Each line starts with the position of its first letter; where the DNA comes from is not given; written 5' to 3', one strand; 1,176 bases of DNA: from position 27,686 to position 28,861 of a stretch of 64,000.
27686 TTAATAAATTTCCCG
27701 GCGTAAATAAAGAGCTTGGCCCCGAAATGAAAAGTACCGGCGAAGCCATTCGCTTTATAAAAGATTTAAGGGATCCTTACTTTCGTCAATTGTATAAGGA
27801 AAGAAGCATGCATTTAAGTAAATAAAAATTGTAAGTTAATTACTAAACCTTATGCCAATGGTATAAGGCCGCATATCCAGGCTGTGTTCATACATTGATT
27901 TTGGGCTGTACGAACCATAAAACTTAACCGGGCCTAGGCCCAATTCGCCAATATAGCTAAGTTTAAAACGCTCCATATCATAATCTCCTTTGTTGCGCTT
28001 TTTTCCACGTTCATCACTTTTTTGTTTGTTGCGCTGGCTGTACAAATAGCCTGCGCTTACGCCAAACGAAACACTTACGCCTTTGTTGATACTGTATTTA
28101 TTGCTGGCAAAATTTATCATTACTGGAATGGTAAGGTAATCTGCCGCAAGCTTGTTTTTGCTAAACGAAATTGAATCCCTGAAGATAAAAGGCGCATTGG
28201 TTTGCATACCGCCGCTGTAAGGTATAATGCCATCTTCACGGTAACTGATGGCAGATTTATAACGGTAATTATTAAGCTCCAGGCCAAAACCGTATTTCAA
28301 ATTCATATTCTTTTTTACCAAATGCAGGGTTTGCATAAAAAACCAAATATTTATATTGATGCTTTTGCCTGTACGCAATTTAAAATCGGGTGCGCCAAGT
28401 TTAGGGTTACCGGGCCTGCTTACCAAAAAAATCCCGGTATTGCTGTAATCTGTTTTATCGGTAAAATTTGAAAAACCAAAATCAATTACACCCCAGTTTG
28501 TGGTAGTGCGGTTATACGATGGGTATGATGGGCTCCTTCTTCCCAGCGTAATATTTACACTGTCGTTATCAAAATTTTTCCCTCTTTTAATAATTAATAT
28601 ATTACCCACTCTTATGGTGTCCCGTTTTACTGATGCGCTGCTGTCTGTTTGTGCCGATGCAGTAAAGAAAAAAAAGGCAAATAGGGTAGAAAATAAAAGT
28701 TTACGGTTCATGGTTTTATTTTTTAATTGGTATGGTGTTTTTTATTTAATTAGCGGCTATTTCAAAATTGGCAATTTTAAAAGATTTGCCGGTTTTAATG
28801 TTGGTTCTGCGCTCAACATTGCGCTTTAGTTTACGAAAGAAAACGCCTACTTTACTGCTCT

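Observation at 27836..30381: ECF sigma / anti-sigma / separate OM beta-barrel cassette: a split dual-membrane-spanning anti-sigma system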

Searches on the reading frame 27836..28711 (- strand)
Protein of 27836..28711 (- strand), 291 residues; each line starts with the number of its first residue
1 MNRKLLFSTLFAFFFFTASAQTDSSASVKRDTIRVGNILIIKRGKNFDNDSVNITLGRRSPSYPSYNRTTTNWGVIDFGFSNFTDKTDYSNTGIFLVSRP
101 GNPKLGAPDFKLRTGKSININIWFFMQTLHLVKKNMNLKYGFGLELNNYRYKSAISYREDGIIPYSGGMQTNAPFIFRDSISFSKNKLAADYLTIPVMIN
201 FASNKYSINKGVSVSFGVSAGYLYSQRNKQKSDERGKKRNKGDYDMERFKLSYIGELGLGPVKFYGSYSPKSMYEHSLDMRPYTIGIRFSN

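Call 3: search_protein_families(library=pfam, proteins=[window:27836-28711:-], max_evalue=1)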
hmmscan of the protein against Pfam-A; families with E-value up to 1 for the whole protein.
window:27836-28711:- (291 aa): 1 family
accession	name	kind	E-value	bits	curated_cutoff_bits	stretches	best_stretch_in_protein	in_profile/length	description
PF13568.12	OMP_b-brl_2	-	5.5e-08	33.5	27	1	131-260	45-155/175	Outer membrane protein beta-barrel domain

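Call 4: search_protein_families(library=ncbifam, proteins=[window:27836-28711:-], max_evalue=1)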
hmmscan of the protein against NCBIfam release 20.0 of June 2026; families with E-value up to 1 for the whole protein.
window:27836-28711:- (291 aa): 1 family
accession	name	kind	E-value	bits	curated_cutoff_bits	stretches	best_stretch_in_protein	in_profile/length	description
NF049866.1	outer_TDE1717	subfamily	0.022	14.7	135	1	183-243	89-145/210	TDE1717 family outer membrane beta-barrel protein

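Call 9: find_homologous_proteins(query=window:27836-28711:-)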
Query window:27836-28711:- (291 aa): 4160 proteins with E <= 0.001 among 4682 candidates; the best 120 are listed.
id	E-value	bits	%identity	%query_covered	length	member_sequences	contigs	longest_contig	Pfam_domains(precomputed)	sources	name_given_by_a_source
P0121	3.1e-189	645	99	100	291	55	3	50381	PF13568.13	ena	-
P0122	7.9e-165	565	87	100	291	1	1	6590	PF13568.13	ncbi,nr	ncbi:MAG TPA: hypothetical protein PLN30_05145 [Ferruginibacter sp.]|nr:hypothetical protein [Ferrug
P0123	2.3e-164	564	87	100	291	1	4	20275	PF13568.13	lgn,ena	-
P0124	2.7e-164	563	87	100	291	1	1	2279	PF13568.13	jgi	-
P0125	4.4e-164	563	87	100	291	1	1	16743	PF13568.13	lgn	-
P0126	3.7e-163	560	86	100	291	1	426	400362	PF13568.13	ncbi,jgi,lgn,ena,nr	ncbi:MAG TPA: hypothetical protein PKD97_01280 [Ferruginibacter sp.]|nr:hypothetical protein [Bacter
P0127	6.3e-163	559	86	100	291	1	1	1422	PF13568.13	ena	-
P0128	7.3e-163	559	86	100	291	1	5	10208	PF13568.13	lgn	-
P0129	8.8e-163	558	86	100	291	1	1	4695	PF13568.13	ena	-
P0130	8.9e-163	558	86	100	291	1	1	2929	PF13568.13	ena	-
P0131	2.2e-162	557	86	100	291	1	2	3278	PF13568.13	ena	-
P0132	2.8e-162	557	86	100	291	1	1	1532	PF13568.13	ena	-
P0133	5.6e-162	556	86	100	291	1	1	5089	PF13568.13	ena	-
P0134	1.2e-161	555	85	100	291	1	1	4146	PF13568.13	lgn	-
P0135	1.9e-134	465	74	94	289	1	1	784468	PF13568.13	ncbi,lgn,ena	-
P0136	2.8e-133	462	74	94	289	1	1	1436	PF13568.13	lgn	-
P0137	5.1e-132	457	73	95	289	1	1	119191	PF13568.13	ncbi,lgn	ncbi:MAG: outer membrane beta-barrel protein [Ferruginibacter sp.]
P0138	7.4e-131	454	71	99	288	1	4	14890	PF13568.13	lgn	-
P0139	6.1e-130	451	71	95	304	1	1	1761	PF13568.13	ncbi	-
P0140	9.2e-130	450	71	94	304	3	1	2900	PF13568.13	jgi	jgi:hypothetical protein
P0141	1.1e-129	450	69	99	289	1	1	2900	PF13568.13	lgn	-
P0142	2.1e-129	449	72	93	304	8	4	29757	PF13568.13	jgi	jgi:hypothetical protein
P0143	3.5e-129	448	69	98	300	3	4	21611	PF13568.13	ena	-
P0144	5.3e-129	448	74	94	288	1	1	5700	PF13568.13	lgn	-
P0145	1.4e-128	446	74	94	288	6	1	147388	PF13568.13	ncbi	-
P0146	3.1e-128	445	72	96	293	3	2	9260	PF13568.13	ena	-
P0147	4.4e-128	444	67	99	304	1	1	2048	PF13568.13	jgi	jgi:hypothetical protein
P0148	4.6e-128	444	72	90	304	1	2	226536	PF13568.13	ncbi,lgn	-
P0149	7.5e-128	444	67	99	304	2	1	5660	PF13568.13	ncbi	-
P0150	2.8e-127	442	66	99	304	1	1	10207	PF13568.13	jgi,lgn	jgi:hypothetical protein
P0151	3.1e-126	438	69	93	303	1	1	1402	PF13568.13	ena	-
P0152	2.8e-125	435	68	99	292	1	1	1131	PF13568.13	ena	-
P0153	6.4e-125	434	65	99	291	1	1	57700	PF13568.13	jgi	jgi:hypothetical protein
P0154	1.0e-124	433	68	99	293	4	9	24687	PF13568.13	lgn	-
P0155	1.2e-124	433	69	99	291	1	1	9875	PF13568.13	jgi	jgi:hypothetical protein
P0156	1.5e-124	433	65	99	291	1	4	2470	PF13568.13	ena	-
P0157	4.3e-124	431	67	99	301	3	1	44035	PF13568.13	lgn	-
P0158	5.0e-124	431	66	98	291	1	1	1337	PF13568.13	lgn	-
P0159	5.9e-124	431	69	95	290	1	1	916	PF13568.13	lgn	-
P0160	7.8e-124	431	69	95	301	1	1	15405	PF13568.13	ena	-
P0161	7.9e-124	431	66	98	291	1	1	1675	PF13568.13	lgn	-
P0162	8.3e-124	430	64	99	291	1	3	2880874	PF13568.13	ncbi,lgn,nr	ncbi:outer membrane beta-barrel protein [Ferruginibacter sp.]|nr:outer membrane beta-barrel protein 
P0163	9.4e-124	430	65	99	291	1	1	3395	PF13568.13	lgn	-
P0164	1.2e-123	430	70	96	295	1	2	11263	PF13568.13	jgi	jgi:hypothetical protein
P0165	1.6e-123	430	66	99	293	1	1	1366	PF13568.13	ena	-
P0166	1.7e-123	429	67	99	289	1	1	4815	PF13568.13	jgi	-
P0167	1.7e-123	429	69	96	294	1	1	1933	PF13568.13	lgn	-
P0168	1.8e-123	429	66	98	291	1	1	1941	PF13568.13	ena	-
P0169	2.1e-123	429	64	99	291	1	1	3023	PF13568.13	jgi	jgi:hypothetical protein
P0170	2.9e-123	429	67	97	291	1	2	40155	PF13568.13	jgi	-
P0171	3.0e-123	429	69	94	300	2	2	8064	PF13568.13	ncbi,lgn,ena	-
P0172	3.6e-123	428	69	95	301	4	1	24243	PF13568.13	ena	-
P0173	3.6e-123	428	64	99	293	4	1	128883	PF13568.13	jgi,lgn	jgi:hypothetical protein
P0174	4.8e-123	428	67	99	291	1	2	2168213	PF13568.13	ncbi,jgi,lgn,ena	-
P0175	5.6e-123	428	66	99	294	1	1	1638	PF13568.13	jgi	jgi:hypothetical protein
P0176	5.9e-123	428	64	99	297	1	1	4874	PF13568.13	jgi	jgi:hypothetical protein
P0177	7.1e-123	427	68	98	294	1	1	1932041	PF13568.13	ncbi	ncbi:MAG: outer membrane beta-barrel protein [Ferruginibacter sp.]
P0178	1.8e-122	426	64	99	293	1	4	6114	PF13568.13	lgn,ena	-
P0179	2.1e-122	426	65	99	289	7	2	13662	PF13568.13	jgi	jgi:hypothetical protein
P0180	2.2e-122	426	66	99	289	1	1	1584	PF13568.13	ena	-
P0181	2.6e-122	426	66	99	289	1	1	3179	PF13568.13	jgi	-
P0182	2.8e-122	425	64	99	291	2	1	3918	PF13568.13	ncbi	-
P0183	2.8e-122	425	64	99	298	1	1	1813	PF13568.13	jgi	-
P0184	2.9e-122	425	67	95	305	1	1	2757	PF13568.13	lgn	-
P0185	3.0e-122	425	67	93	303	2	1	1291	PF13568.13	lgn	-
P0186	3.7e-122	425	68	99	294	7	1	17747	PF13568.13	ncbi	-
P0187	3.9e-122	425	70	90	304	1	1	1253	PF13568.13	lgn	-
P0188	4.1e-122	425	68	92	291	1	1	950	PF13568.13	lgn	-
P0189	4.3e-122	425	65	99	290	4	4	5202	PF13568.13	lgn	-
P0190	4.5e-122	425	68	92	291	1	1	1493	PF13568.13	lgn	-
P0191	4.9e-122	425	64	99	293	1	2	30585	PF13568.13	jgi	jgi:Outer membrane protein beta-barrel domain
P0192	6.7e-122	424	65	99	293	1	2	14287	PF13568.13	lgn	-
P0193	7.0e-122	424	66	99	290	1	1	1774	PF13568.13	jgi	jgi:hypothetical protein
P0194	7.1e-122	424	66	99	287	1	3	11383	PF13568.13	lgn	-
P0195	1.1e-121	423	66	97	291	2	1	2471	PF13568.13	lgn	-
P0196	2.2e-121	423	64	99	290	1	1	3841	PF13568.13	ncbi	-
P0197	2.2e-121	423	66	99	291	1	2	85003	PF13568.13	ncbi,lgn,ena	-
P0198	2.4e-121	422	66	99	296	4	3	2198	PF13568.13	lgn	-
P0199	2.6e-121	422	64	99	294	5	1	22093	PF13568.13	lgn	-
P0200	2.6e-121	422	64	99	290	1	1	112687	PF13568.13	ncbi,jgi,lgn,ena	jgi:hypothetical protein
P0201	2.9e-121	422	68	98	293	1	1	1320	PF13568.13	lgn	-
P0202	3.4e-121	422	66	99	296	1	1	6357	PF13568.13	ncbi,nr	ncbi:MAG: hypothetical protein EOO13_09320 [Chitinophagaceae bacterium]|nr:MAG: hypothetical protein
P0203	3.5e-121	422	69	90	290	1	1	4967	PF13568.13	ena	-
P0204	3.5e-121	422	63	99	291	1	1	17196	PF13568.13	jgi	jgi:hypothetical protein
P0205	3.9e-121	422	67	93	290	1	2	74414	PF13568.13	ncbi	-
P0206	4.2e-121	422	67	94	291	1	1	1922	PF13568.13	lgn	-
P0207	4.4e-121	422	63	99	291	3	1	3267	PF13568.13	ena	-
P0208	5.0e-121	421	64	99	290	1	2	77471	PF13568.13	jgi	jgi:hypothetical protein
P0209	7.9e-121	421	65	98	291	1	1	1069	PF13568.13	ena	-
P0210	7.9e-121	421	67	95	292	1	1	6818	PF13568.13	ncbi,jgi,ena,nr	ncbi:MAG TPA: outer membrane beta-barrel protein [Ferruginibacter sp.]|nr:outer membrane beta-barrel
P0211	1.3e-120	420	65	99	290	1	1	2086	PF13568.13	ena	-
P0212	1.5e-120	420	63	99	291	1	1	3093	PF13568.13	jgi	jgi:hypothetical protein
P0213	1.5e-120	420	63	99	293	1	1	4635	PF13568.13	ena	-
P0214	2.9e-120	419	65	99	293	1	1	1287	PF13568.13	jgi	jgi:hypothetical protein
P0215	3.1e-120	419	64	99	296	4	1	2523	PF13568.13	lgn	-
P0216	3.2e-120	419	65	99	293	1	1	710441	PF13568.13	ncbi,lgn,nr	ncbi:MAG: hypothetical protein JWQ27_1399 [Ferruginibacter sp.]|nr:hypothetical protein [Ferruginiba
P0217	3.5e-120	419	66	99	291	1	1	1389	PF13568.13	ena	-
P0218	3.6e-120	419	64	99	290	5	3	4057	PF13568.13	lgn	-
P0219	3.7e-120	419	65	99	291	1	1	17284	PF13568.13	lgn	-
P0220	4.5e-120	418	63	99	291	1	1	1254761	PF13568.13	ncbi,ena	-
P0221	4.5e-120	418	65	98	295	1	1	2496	PF13568.13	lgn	-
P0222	4.6e-120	418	66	98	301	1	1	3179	PF13568.13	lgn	-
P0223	4.8e-120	418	66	99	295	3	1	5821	PF13568.13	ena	-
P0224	4.9e-120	418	63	99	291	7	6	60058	PF13568.13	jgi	jgi:hypothetical protein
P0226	5.2e-120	418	66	98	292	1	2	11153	PF13568.13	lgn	-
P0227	6.4e-120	418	63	99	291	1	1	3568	PF13568.13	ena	-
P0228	6.9e-120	418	63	99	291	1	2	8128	PF13568.13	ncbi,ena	ncbi:outer membrane beta-barrel protein [Ferruginibacter sp.]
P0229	6.9e-120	418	63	99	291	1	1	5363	PF13568.13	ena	-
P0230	8.1e-120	417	63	99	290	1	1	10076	PF13568.13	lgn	-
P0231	9.1e-120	417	64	99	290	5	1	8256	PF13568.13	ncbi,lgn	-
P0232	1.0e-119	417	67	93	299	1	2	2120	PF13568.13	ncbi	-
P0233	1.1e-119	417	64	99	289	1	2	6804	PF13568.13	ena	-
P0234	1.2e-119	417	68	95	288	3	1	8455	PF13568.13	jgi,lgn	jgi:hypothetical protein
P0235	1.3e-119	417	65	99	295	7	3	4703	PF13568.13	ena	-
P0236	1.4e-119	417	66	93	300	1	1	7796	PF13568.13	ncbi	-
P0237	1.5e-119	416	63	99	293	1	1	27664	PF13568.13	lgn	-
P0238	1.5e-119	416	66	99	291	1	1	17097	PF13568.13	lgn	-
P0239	1.6e-119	416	63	99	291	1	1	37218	PF13568.13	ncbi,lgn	ncbi:outer membrane beta-barrel protein [Ferruginibacter sp.]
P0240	1.9e-119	416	64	99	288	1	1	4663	PF13568.13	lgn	-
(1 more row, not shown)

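Call 15: find_related_loci(query=A2, collection=genome_contigs, flank=6000)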
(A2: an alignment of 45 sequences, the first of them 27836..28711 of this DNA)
Query A2 (291 aa) in genome_contigs; peptide patterns used: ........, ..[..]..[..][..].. (x = any residue, [..] = any of these).
600 stretches matched a pattern (row limit reached: there are more); 575 encode a relative of the query (tblastn E <= 1e-3); the best 80 are kept; 80 distinct loci.
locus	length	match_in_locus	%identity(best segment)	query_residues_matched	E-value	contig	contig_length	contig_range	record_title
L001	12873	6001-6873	86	1-291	7e-168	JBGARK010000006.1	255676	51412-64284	MAG: Ferruginibacter sp. isolate MAG_MBR_AS.37 MBRAS-37_NODE_6_length_255676_cov_10.501475, whole genome shotgun sequenc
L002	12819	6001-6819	74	18-291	3e-138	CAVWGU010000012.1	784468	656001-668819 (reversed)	MAG: uncultured Chitinophagaceae bacterium isolate MFD04651.bin.1.106 genome assembly, contig: contig_7547, whole genome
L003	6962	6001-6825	73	16-291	1e-135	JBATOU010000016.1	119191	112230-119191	MAG: Ferruginibacter sp. isolate MFD10472_ilm_asm_bin11 k127_35818, whole genome shotgun sequence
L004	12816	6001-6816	74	18-291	1e-133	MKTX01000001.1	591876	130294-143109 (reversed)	MAG: Sphingobacteriales bacterium 39-19 scnpilot_p_inoc_scaffold_10, whole genome shotgun sequence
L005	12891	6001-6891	67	5-291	2e-132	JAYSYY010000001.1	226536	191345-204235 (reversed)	MAG: Chitinophagaceae bacterium isolate GFS_13508 GFS_13508_0, whole genome shotgun sequence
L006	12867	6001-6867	64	3-291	2e-128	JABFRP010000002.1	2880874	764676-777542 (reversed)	MAG: Ferruginibacter sp. isolate P-RSF-NP-03 c_000000000003, whole genome shotgun sequence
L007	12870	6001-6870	68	7-291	5e-127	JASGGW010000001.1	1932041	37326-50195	MAG: Ferruginibacter sp. isolate 5N108 JMF-2111-06-0005.ont.bin.108_0, whole genome shotgun sequence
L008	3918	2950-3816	64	4-291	9e-130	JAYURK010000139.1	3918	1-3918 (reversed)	MAG: Ferruginibacter sp. isolate GL116_DN_metabinner_1 GL116_DN_metabinner_1_138, whole genome shotgun sequence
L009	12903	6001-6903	65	7-291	6e-126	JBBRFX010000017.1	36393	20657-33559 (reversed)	MAG: Chitinophagales bacterium isolate Co_metawrap_2592 Cmw_2592_k141_15546324_length_36393_cov_18.9980, whole genome sh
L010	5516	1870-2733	64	4-291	2e-125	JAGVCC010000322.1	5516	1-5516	MAG: Chitinophagales bacterium isolate WC_3 c_000000071761, whole genome shotgun sequence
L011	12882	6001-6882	66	2-291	2e-123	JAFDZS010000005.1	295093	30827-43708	MAG: Bacteroidetes bacterium isolate SZAS-9 BACT-AMP-5__5__length-295093, whole genome shotgun sequence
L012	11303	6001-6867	65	3-291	3e-123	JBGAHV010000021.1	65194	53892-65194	MAG: Ferruginibacter sp. isolate MAG_MBR_H125.10 MBRH125-10_opera_contig_1563, whole genome shotgun sequence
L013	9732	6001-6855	64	4-291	2e-123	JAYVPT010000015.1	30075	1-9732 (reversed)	MAG: Ferruginibacter sp. isolate GL72_DN_metabinner_8 GL72_DN_metabinner_8_14, whole genome shotgun sequence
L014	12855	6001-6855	65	5-291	3e-123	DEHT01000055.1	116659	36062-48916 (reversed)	MAG TPA_asm: Chitinophagaceae bacterium UBA2793 UBA2793_contig_6844, whole genome shotgun sequence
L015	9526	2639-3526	63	3-291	7e-123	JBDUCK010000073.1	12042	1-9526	MAG: Ferruginibacter sp. isolate cluster4_bin.45 NODE_13110_length_12042_cov_8.832902, whole genome shotgun sequence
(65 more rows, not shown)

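Call 19: predict_structure(alignment_id=A2)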
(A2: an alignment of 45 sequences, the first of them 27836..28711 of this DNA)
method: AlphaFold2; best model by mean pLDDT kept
length: 291 residues; sequences in the alignment: 45
mean_pLDDT: 63.9   pTM: 0.57
mean pLDDT of the five models: 63.9, 63.3, 62.3, 57.2, 57.1
residues with pLDDT >= 90: 11; 70-90: 111; 50-70: 94; < 50: 75
segments of 3 or more residues with pLDDT < 50: 16-35, 37-65, 93-95, 180-184, 229-242
pLDDT, mean of each block of 10 residues (from residue 1): 54 45 32 42 43 38 54 79 74 53 57 65 80 77 78 54 70 58 55 86 62 87 66 43 67 88 87 75 85 65
secondary structure, 60 per line:
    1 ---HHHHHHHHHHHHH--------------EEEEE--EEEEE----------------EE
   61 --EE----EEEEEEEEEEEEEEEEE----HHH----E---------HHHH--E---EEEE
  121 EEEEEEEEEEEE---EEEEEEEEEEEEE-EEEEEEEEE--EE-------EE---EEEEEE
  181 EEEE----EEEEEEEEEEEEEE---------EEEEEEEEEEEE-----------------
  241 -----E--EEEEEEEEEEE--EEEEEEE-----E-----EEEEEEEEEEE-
elements in order: H4-16 E31-35 E38-42 E69-85 H107-110 E117-132 E136-148 E150-158 E175-184 E189-202 E212-223 E249-259 E262-268 E280-290

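Call 26: fold_search(model_id=the predicted structure, library=pdb)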
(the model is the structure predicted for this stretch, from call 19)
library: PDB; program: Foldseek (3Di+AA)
matches with E <= 10: 653; with E <= 0.001: 2
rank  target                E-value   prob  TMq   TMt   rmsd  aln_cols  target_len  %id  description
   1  9a2m_MODEL_1_A        6.4e-04  1.00  0.33  0.29  14.7       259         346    7  Model of E. coli OmpA by in-cell photo-crosslinking MS and deep learning (released 2023-02-24)
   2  3qrc_B                8.7e-04  0.99  0.25  0.40   9.5       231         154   12  The crystal structure of Ail, the attachment invasion locus protein of Yersinia pestis, in complex with the heparin an (released 2011-11-23)
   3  2m06_MODEL_1_A        2.4e-03  0.98  0.24  0.37  10.5       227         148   10  NMR structure of OmpX in phopspholipid nanodiscs (released 2012-12-12)
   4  1tlw_A                2.4e-03  0.77  0.22  0.24  14.9       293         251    7  Tsx structure complexed with thymidine (released 2004-08-24)
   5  9fzc_A                2.6e-03  1.00  0.31  0.47   7.6       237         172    7  Structure of OmpA-short in complex with nanobody Nb01 (released 2024-07-17)
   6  2wjq                  2.9e-03  0.85  0.23  0.31  18.8       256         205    8  NanC porin structure in hexagonal crystal form. (released 2009-10-13)
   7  8j5k_O                4.7e-03  0.41  0.17  0.20  22.7       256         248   10  Structural insights into photosystem II supercomplex and trimeric FCP antennae of a centric diatom Cyclotella meneghin (released 2023-12-20)
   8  1tlw_B                5.2e-03  0.66  0.21  0.24  16.8       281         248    7  Tsx structure complexed with thymidine (released 2004-08-24)
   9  3fid_A                6.1e-03  0.99  0.28  0.28   9.8       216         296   13  LpxR from Salmonella typhimurium (released 2009-02-10)
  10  2xg6_A                6.5e-03  0.47  0.18  0.16  17.2       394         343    7  Molecular insights into clinically isolated OmpC mutants and their role in multi-drug resistance (released 2010-07-14)
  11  4rlc                  6.8e-03  0.98  0.24  0.39   7.7       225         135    9  Crystal structure of the N-terminal beta-barrel domain of Pseudomonas aeruginosa OprF (released 2015-04-22)
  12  9nh1_B                6.8e-03  0.51  0.20  0.21  21.8       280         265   10  In situ cryo-EM structure of porin I of the Legionella Dot/Icm T4SS machine (released 2025-09-17)
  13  1qj9                  7.6e-03  0.94  0.25  0.40   9.8       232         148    9  CRYSTAL STRUCTURE OF THE OUTER MEMBRANE PROTEIN OMPX FROM ESCHERICHIA COLI (released 1999-10-06)
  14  5o65_B                8.4e-03  0.35  0.20  0.20  13.8       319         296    7  Crystal Structure of the Pseudomonas functional amyloid secretion protein FapF (released 2017-08-23)
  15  9fzd_A                8.9e-03  0.99  0.31  0.46   9.4       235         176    7  Structure of OmpA-long in complex with nanobody Nb39 (released 2024-07-17)
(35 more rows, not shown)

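Call 27: search_protein_representatives(alignment_id=A2)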
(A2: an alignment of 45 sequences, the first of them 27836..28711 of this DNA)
Query: 45 sequences, 293 profile positions. Proteins with E-value up to 0.001 (for the whole library): 1805; up to 1e-10: 885; up to 1e-30: 103. The best 150 are listed.
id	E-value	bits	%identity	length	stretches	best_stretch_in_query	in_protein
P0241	2.0e-129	447.4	-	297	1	1-292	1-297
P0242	6.6e-114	396.4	-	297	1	1-293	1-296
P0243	1.7e-92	326.1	-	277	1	1-293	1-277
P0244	8.4e-89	314.0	-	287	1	1-293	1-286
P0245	1.4e-86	306.7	-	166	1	127-292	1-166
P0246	3.6e-85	302.0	-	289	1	1-293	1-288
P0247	3.2e-84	299.0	-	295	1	1-293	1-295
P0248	2.3e-82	292.9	-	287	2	68-276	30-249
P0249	2.5e-81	289.5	-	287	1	1-293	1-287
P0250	1.4e-79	283.7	-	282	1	24-293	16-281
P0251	1.6e-79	283.6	-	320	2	30-292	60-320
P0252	2.8e-79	282.7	-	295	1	1-293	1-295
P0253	3.3e-79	282.5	-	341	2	22-291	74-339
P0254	1.8e-78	280.1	-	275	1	11-291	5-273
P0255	2.7e-75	269.6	-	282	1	1-292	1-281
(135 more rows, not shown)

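Call 45: find_related_loci(query=A4, collection=metagenome_contigs, flank=6000)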
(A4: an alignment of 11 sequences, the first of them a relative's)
Query A4 (417 aa) in metagenome_contigs; peptide patterns used: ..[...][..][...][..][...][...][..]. (x = any residue, [..] = any of these).
600 stretches matched a pattern (row limit reached: there are more); 536 encode a relative of the query (tblastn E <= 1e-3); the best 80 are kept; 80 distinct loci.
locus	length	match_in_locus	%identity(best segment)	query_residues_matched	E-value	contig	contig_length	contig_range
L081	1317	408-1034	53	210-417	1e-74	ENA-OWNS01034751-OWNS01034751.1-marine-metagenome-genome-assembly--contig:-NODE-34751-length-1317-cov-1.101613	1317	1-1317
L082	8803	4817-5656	37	141-417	2e-51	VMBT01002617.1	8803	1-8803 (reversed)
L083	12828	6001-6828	32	136-417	5e-47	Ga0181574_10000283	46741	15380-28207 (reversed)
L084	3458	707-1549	32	139-417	4e-45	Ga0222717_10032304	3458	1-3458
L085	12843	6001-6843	32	139-417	1e-44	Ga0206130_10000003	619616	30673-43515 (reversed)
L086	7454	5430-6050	36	213-417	8e-44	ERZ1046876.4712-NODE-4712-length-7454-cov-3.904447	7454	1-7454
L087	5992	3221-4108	32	95-417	2e-43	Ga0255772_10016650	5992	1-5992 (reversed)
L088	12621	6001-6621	37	213-417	2e-42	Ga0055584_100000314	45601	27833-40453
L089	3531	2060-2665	38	213-412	2e-41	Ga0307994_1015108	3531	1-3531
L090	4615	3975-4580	38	213-412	3e-41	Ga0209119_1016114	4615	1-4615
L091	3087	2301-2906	38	213-412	2e-40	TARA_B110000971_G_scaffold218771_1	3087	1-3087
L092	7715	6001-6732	36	181-412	7e-40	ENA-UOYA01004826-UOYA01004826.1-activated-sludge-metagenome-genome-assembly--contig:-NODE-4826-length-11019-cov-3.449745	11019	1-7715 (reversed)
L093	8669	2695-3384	36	174-412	4e-40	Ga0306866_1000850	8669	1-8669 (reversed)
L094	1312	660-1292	36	213-412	8e-41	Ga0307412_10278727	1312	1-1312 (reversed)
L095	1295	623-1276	35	200-414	3e-40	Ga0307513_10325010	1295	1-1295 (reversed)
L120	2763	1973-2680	32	192-414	2e-37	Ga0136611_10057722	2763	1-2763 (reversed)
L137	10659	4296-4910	36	213-412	4e-36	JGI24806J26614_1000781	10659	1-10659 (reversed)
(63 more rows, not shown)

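Call 78: search_protein_families(library=pfam, proteins=[L083:4995-5843:+, L090:2742-3647:+, L083:5851-6831:+, L090:3660-4598:+, L120:229-1572:+, L083:4513-4998:+, L137:3200-4069:+], max_evalue=0.1)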
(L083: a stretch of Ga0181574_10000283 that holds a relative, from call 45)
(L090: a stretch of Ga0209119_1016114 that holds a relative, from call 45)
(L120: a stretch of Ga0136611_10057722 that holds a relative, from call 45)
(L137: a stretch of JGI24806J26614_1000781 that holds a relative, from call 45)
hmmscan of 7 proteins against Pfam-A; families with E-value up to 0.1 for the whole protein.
L083:4995-5843:+ (282 aa): 0 families

L090:2742-3647:+ (301 aa): 1 family
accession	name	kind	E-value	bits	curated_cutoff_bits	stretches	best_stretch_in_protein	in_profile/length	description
PF05331.17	DUF742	-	0.041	14.2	27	0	95-136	41-83/114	Protein of unknown function (DUF742)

L083:5851-6831:+ (326 aa): 1 family
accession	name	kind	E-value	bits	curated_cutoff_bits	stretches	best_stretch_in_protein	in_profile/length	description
PF13568.12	OMP_b-brl_2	-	3.3e-08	34.3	27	1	166-301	32-167/175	Outer membrane protein beta-barrel domain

L090:3660-4598:+ (312 aa): 3 families
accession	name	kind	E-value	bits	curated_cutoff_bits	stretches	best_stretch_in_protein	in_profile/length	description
PF13568.12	OMP_b-brl_2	-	3e-09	37.6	27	1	161-288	53-168/175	Outer membrane protein beta-barrel domain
PF20515.4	2OG-FeII_Oxy_6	-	0.0066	16.9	27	1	71-151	112-185/211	Tet-like 2OG-Fe(II) oxygenase superfamily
PF06625.16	DUF1151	-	0.018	15.5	25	1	31-109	24-104/109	Protein of unknown function (DUF1151)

L120:229-1572:+ (447 aa): 1 family
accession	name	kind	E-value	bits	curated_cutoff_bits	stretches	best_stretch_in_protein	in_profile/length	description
PF03734.19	YkuD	-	2.9e-08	34.9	23.4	1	312-445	2-146/146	L,D-transpeptidase catalytic domain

L083:4513-4998:+ (161 aa): 5 families
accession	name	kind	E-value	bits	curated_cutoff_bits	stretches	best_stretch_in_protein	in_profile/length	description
PF08281.18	Sigma70_r4_2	-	1.1e-14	54.3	25.7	1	99-150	3-54/54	Sigma-70, region 4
PF04542.20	Sigma70_r2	-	2.2e-09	37.4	24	1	11-75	3-70/71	Sigma-70 region 2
PF04545.22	Sigma70_r4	-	2.4e-07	30.6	24.1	1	104-151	2-49/50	Sigma-70, region 4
PF07638.17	Sigma70_ECF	-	0.018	15.4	21.1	1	78-154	107-183/185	ECF sigma factor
PF20184.3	DUF6547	-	0.037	14.8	27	0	62-114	7-55/117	Family of unknown function (DUF6547)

L137:3200-4069:+ (289 aa): 1 family
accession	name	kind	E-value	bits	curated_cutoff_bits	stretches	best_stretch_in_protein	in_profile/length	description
PF18812.6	PBECR3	-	0.0096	16.3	30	1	145-200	12-74/115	phage-Barnase-EndoU-ColicinE5/D-RelE like nuclease3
